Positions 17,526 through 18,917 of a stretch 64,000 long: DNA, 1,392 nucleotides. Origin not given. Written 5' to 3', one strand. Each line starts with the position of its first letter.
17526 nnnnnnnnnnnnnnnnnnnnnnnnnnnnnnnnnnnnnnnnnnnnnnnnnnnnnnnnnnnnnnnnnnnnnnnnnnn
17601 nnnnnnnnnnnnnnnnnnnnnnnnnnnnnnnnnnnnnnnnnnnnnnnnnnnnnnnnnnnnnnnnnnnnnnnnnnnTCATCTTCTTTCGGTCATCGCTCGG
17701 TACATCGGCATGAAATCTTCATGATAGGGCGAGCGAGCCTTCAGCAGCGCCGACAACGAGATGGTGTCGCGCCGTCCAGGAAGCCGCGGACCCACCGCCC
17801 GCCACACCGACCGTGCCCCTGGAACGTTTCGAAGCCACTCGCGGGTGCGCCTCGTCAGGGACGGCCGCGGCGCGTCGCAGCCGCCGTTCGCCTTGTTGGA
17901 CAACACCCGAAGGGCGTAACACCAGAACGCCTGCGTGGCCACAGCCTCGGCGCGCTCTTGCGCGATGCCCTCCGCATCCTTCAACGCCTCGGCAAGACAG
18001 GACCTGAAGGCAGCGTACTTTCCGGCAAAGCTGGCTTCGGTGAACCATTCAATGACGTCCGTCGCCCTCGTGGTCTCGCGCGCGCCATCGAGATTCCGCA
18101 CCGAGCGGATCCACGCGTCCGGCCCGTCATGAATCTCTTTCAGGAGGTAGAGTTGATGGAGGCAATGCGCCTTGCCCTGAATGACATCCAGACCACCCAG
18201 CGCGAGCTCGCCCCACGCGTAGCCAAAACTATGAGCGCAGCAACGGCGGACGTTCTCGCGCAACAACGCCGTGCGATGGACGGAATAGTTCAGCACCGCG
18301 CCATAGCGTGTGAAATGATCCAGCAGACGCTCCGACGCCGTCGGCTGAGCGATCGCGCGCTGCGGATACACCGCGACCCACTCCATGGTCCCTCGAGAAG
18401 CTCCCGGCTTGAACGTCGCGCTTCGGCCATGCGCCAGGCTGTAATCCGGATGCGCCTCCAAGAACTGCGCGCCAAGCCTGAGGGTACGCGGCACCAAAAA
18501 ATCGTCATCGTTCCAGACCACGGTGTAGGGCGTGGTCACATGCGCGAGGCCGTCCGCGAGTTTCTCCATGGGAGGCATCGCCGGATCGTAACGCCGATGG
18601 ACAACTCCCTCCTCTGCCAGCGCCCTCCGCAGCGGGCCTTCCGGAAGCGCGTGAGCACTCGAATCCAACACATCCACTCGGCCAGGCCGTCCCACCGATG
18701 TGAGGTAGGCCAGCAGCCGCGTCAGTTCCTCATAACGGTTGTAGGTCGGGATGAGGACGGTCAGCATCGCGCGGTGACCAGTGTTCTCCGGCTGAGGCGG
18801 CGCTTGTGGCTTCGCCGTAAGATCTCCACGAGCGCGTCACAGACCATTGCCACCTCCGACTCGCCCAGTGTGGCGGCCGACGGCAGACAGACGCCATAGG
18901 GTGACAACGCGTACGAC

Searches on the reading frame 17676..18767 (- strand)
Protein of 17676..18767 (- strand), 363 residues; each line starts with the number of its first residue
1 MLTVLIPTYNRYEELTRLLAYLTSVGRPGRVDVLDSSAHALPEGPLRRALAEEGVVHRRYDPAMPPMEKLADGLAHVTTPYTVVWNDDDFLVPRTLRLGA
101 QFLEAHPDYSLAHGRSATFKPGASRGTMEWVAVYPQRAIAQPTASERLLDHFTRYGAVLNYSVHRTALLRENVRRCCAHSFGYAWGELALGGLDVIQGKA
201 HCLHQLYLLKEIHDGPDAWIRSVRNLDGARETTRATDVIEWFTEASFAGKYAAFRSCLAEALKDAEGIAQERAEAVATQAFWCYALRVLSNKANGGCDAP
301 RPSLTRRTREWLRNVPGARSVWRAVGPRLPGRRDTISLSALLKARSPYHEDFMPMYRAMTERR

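Call 18: search_protein_families(library=pfam, proteins=[window:17676-18767:-], max_evalue=0.001)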
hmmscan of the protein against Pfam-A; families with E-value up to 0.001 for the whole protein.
window:17676-18767:- (363 aa): 1 family
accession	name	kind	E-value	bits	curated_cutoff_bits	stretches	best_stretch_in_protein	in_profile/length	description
PF00535.33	Glycos_transf_2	-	0.00037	20.9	23.3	0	72-125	72-125/168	Glycosyl transferase family 2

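Call 73: search_protein_families(library=ncbifam, proteins=[window:17676-18767:-], max_evalue=0.001)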
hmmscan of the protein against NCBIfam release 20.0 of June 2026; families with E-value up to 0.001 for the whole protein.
window:17676-18767:- (363 aa): 1 family
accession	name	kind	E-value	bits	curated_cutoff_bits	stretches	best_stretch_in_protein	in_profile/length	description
TIGR04440.1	glyco_TIGR04440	domain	2.6e-36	125.4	70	1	2-211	2-215/215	TIGR00180 family glycosyltransferase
